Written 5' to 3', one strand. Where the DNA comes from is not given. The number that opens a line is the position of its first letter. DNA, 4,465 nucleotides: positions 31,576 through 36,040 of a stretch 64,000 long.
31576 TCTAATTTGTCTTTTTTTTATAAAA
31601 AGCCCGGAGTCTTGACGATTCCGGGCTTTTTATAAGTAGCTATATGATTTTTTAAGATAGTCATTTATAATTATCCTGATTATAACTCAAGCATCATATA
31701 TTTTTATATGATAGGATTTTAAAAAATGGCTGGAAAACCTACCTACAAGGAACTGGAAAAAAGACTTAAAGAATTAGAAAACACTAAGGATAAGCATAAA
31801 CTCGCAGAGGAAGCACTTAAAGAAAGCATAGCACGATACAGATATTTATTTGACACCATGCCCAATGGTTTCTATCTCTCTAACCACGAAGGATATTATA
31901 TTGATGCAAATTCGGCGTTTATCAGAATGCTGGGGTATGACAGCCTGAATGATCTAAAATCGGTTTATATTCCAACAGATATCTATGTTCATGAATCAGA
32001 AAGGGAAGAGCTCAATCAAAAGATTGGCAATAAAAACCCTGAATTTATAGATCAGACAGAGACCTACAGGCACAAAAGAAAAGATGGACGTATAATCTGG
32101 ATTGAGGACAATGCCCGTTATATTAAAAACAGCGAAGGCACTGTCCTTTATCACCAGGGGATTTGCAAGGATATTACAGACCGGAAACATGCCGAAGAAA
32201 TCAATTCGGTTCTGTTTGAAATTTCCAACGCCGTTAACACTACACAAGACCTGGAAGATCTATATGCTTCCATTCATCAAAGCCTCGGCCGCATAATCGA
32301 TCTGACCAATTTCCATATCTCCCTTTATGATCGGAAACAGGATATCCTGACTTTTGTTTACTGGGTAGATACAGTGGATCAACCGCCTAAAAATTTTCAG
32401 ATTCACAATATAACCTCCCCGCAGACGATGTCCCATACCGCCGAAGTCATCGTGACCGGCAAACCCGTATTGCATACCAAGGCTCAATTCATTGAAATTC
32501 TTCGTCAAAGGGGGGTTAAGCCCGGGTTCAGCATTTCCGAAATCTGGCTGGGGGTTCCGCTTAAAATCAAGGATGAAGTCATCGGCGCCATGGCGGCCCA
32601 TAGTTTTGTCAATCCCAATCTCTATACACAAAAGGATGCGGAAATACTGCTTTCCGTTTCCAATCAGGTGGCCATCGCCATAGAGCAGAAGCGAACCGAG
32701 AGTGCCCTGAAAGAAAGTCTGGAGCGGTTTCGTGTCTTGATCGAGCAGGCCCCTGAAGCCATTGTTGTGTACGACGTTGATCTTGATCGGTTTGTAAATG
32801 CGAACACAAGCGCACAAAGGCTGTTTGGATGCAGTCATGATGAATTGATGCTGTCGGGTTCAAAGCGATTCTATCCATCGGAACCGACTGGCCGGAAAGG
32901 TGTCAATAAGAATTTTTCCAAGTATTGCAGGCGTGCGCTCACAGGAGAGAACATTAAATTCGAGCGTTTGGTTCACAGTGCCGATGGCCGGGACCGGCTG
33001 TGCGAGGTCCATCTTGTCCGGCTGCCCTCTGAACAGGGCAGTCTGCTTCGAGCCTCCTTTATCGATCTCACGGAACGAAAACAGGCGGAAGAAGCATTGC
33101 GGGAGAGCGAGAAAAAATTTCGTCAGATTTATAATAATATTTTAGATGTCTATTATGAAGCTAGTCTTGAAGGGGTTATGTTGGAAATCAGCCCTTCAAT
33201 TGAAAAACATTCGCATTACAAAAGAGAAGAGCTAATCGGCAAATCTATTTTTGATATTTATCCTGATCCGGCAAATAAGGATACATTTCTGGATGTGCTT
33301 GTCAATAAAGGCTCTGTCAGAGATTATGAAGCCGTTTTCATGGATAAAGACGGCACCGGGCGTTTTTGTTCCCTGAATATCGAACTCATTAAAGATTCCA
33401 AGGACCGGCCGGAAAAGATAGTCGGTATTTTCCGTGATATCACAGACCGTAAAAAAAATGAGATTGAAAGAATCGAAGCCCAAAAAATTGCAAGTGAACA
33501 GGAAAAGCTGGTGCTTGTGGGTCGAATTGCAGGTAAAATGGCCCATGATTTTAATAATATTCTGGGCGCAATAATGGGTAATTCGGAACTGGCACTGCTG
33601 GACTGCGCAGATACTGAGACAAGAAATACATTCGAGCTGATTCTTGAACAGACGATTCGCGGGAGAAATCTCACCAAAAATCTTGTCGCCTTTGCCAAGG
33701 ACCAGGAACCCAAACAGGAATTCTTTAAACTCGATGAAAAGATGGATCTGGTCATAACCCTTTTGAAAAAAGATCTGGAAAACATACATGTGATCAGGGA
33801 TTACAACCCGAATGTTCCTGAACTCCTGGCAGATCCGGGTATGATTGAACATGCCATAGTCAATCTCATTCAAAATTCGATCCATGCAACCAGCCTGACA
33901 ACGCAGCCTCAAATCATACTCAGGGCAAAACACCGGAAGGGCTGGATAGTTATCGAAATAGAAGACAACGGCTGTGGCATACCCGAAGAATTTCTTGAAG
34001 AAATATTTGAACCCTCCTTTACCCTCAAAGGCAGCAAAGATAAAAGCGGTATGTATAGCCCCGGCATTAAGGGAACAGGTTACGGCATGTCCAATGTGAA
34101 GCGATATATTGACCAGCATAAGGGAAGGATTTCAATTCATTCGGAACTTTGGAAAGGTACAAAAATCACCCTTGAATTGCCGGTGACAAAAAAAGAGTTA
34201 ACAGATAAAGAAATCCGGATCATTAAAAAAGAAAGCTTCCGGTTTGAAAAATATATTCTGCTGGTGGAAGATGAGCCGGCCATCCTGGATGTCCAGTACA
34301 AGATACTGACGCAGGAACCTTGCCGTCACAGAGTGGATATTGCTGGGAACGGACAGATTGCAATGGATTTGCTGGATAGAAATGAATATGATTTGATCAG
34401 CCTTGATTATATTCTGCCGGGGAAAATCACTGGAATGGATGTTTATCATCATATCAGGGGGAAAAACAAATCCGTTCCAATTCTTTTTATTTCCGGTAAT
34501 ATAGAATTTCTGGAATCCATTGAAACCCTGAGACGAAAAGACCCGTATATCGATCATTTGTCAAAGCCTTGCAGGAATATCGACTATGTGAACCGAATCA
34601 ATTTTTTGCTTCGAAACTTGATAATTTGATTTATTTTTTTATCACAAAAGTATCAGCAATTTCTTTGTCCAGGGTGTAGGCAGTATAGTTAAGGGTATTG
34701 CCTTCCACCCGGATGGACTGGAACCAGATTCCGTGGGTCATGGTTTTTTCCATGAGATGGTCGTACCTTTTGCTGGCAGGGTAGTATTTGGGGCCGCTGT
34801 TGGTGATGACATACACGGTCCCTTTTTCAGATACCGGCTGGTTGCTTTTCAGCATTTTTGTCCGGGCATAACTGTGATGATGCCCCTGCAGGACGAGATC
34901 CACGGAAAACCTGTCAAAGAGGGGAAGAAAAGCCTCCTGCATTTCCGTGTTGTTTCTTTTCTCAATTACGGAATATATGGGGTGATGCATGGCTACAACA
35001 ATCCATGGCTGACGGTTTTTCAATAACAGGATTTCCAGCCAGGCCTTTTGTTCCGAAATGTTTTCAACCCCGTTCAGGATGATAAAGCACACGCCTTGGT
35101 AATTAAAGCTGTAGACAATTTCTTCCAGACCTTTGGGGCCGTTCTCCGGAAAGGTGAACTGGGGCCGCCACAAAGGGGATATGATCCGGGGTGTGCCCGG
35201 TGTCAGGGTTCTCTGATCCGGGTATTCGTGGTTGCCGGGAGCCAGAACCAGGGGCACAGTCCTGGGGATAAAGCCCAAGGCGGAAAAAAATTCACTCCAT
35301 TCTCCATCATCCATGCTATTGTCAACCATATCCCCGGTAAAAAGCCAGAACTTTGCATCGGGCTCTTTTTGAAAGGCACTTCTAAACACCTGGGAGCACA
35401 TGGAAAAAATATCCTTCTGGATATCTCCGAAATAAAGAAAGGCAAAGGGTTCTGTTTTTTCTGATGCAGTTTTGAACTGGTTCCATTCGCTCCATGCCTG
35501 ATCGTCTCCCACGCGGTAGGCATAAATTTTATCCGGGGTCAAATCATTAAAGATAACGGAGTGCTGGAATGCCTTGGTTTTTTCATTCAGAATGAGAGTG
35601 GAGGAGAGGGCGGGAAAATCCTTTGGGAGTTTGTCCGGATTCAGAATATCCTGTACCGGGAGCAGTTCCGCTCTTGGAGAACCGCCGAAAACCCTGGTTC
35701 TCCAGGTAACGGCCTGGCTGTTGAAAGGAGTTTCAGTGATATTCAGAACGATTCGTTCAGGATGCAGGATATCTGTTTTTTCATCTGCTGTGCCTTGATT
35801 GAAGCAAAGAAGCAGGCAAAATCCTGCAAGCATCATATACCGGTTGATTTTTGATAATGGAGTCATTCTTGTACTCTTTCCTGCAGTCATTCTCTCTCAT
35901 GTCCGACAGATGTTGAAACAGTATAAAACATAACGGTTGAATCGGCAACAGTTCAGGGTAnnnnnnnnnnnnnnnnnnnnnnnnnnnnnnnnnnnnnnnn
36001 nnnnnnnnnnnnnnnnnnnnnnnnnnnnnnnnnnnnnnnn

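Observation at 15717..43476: Uncharacterised TonB-dependent import-and-modify system with radical SAM chemistry and an octaheme cytochrome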

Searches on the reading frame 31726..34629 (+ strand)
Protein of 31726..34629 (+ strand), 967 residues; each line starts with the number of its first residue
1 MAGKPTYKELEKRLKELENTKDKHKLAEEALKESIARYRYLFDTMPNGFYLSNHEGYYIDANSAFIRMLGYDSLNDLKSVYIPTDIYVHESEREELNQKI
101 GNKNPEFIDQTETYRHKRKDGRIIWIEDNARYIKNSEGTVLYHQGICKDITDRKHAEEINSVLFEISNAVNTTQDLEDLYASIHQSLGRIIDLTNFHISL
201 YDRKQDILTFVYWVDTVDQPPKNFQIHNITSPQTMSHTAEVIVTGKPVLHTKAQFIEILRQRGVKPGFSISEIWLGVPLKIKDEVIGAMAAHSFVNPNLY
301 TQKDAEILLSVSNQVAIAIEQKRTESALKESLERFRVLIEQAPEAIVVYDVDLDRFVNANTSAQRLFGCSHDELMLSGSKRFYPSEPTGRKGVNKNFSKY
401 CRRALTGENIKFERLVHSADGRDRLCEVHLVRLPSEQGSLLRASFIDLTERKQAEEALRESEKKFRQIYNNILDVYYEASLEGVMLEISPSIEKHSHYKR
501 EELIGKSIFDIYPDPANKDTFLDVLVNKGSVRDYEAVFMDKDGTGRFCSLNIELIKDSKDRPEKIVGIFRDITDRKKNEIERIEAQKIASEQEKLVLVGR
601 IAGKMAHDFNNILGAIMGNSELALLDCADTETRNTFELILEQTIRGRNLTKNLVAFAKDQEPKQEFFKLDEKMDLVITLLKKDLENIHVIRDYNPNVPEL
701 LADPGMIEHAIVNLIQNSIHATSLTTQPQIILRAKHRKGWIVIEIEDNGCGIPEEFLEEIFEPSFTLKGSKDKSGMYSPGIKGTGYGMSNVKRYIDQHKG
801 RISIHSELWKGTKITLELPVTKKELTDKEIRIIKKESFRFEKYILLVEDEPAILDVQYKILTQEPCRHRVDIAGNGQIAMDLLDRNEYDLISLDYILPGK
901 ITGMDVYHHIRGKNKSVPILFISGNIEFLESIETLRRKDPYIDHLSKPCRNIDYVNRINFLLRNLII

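Call 4: search_protein_families(library=pfam, proteins=[window:31726-34629:+])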
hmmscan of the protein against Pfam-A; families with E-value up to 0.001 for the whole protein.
window:31726-34629:+ (967 aa): 14 families
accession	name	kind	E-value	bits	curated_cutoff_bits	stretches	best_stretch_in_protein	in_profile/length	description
PF13426.13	PAS_9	-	1.8e-34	118.5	27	3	483-574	11-103/103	PAS domain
PF00989.32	PAS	-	1.7e-27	96.1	22.6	3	464-572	2-113/113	PAS fold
PF08448.16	PAS_4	-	3.9e-25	88.7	23.1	2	340-453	2-110/110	PAS fold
PF02518.31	HATPase_c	-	4.3e-23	82.3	26.4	1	703-821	2-110/111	Histidine kinase-, DNA gyrase B-, and HSP90-like ATPase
PF13188.13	PAS_8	-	5.4e-20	71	21.8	2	36-91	1-56/65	PAS domain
PF08447.18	PAS_3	-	9.5e-16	58.3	25.6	1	59-146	2-88/89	PAS fold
PF00072.30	Response_reg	-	1.6e-14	54.4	30.2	1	844-958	1-110/111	Response regulator receiver domain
PF13185.12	GAF_2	-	8.2e-10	39.5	28.6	1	174-320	2-136/136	GAF domain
PF01590.32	GAF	-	5.1e-08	34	22.4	1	175-319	1-133/133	GAF domain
PF00512.31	HisKA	-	2.9e-07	30.9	26.9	1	600-661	4-65/66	His Kinase A (phospho-acceptor) domain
PF13492.12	GAF_3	-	4.4e-06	27.6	27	1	175-321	1-129/129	GAF domain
PF13589.12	HATPase_c_3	-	7.9e-05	23.1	25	1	708-785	4-76/137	Histidine kinase-, DNA gyrase B-, and HSP90-like ATPase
PF14501.12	HATPase_c_5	-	0.00017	21.9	22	0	709-807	8-91/102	GHKL domain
PF12860.13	PAS_7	-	0.00023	21.8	27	0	43-158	2-115/115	PAS fold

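Call 30: search_protein_families(library=ncbifam, proteins=[window:31726-34629:+], max_evalue=0.1)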
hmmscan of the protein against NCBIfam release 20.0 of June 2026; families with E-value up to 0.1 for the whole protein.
window:31726-34629:+ (967 aa): 136 families (the best 25 are shown)
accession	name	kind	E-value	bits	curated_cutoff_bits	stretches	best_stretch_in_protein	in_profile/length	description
TIGR00229.1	sensory_box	domain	1.9e-56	189.6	22.9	3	32-158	1-124/126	PAS domain S-box protein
NF008468.0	PRK11360.1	equivalog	8.8e-46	156.5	646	1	458-824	263-612/616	two-component system sensor histidine kinase AtoS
NF010076.0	PRK13557.1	subfamily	3.1e-43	148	631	1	498-962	68-533/540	histidine kinase famiy protein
NF047874.1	MASE3_PAS_HK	subfamily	3.1e-42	145.2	560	4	701-834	514-639/655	MASE3 domain-containing sensor histidine kinase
NF052573.1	HisKinEspAMyxo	equivalog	6.9e-41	140.1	1400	2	443-911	238-699/755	serine histidine kinase EspA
NF046026.1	HisKinCckACaul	equivalog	2.4e-38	131.7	1000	1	569-927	280-643/678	cell cycle histidine kinase CckA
NF008302.0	PRK11091.1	equivalog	2.2e-37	128.7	838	3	496-921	188-605/779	aerobic respiration two-component sensor histidine kinase ArcB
NF010411.0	PRK13837.1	equivalog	3.6e-36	124.5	647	1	571-855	423-711/828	two-component system VirA-like sensor kinase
NF052574.1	HisKinEspCMyxo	equivalog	4.2e-36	124.4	1200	1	497-932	322-755/785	serine histidine kinase EspC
NF046020.1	HisKinCckABruc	equivalog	9.2e-35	119.7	1000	1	449-948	332-853/868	cell cycle histidine kinase CckA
NF041777.1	sens_FixL_Rhizob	equivalog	4.4e-32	111.4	850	2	432-823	92-484/485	sensor protein FixL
NF046044.1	PnpS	equivalog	4.4e-28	98.4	400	1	451-819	43-390/390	two-component system histidine kinase PnpS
NF053781.1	cdiGMPphdstlr2612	equivalog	6.9e-26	90.2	1600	4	392-512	645-764/1268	Tlr1612 family c-di-GMP phosphodiesterase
NF007688.0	PRK10364.1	equivalog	1.4e-25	90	479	1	585-823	227-454/460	two-component system sensor histidine kinase ZraS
NF008293.1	PRK11073.1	equivalog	1.6e-24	86.8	240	1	600-821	132-348/349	nitrogen regulation protein NR(II)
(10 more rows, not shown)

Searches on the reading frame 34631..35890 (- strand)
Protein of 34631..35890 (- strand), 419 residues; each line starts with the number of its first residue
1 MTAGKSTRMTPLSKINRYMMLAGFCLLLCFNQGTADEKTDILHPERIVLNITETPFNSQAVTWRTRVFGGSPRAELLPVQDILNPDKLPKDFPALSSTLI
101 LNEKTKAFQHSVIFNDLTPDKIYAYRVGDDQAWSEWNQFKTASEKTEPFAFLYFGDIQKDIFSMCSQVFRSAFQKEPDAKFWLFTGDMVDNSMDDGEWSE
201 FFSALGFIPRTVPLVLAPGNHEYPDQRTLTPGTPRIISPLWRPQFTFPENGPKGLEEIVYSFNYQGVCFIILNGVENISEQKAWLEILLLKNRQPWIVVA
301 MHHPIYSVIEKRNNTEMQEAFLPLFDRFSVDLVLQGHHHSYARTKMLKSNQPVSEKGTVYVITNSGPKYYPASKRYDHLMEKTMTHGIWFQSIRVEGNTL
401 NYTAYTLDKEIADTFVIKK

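Call 4: search_protein_families(library=pfam, proteins=[window:34631-35890:-])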
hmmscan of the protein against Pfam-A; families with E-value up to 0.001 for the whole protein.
window:34631-35890:- (419 aa): 2 families
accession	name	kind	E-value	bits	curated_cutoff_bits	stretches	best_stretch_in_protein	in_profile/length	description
PF00149.33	Metallophos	-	1.5e-18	68.3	21.5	1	151-341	3-191/191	Calcineurin-like phosphoesterase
PF16656.11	Pur_ac_phosph_N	-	1.8e-15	57.7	30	1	44-141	1-93/93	Purple acid Phosphatase, N-terminal domain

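Call 30: search_protein_families(library=ncbifam, proteins=[window:34631-35890:-], max_evalue=0.1)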
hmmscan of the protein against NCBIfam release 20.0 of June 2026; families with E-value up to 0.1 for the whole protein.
window:34631-35890:- (419 aa): 3 families
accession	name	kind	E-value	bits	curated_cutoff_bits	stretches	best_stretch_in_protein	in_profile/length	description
NF053862.1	DS9_1_antiphage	equivalog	0.0034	16.3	420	1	264-363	361-469/486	anti-phage phosphoesterase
NF007436.0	PRK09982.1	equivalog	0.047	13.9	203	1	313-346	87-120/142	universal stress protein UspD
NF007897.0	PRK10602.1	equivalog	0.096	11.7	157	0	270-322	125-176/237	murein tripeptide amidase MpaA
